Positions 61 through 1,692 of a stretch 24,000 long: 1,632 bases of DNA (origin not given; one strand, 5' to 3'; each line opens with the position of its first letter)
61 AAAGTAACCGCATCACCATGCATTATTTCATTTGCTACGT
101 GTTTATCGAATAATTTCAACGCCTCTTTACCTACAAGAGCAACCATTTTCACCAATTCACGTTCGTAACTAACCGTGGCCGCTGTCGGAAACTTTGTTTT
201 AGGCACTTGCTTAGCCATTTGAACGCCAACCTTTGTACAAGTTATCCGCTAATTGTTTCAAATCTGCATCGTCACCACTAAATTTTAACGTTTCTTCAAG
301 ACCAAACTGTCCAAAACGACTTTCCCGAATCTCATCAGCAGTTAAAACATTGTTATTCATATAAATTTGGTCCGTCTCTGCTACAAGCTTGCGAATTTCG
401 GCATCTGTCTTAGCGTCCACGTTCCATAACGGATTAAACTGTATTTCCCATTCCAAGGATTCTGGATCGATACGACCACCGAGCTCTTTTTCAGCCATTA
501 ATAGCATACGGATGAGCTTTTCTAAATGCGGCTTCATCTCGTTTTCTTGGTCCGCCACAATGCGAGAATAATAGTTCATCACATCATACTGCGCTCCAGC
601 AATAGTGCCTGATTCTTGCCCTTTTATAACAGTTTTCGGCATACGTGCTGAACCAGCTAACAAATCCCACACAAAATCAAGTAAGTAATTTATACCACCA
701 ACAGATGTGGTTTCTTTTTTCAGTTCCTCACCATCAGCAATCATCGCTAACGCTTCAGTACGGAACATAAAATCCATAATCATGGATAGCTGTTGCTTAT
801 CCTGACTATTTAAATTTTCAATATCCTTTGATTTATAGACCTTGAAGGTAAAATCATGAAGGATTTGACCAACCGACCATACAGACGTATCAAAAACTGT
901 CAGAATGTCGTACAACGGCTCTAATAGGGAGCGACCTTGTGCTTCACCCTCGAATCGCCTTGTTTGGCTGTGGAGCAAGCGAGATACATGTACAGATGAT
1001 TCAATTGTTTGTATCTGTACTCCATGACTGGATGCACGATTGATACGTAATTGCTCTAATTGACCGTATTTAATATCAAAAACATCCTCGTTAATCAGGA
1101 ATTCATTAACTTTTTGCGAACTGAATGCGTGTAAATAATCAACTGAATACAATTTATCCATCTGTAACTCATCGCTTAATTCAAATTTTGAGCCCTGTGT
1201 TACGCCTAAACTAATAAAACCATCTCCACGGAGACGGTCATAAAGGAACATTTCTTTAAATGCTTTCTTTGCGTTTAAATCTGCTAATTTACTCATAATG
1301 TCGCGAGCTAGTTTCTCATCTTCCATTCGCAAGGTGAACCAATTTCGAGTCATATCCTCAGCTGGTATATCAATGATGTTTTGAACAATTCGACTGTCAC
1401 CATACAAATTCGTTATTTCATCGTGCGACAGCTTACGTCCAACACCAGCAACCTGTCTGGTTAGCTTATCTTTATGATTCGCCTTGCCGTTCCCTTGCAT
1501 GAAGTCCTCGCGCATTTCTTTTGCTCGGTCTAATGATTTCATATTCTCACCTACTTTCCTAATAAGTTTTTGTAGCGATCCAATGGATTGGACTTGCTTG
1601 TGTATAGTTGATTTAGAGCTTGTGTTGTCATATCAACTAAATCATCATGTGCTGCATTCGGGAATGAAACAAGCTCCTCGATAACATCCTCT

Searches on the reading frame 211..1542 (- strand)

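Call 101: search_protein_families(library=pfam, proteins=[window:211-1542:-], max_evalue=0.0001)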
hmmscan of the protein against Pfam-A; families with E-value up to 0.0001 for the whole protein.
window:211-1542:- (443 aa): 1 family
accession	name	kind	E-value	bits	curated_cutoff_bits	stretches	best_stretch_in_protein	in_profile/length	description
PF06381.16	Phage_portal_3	-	5.1e-82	275.9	33.8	1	42-393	2-357/357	Phage portal protein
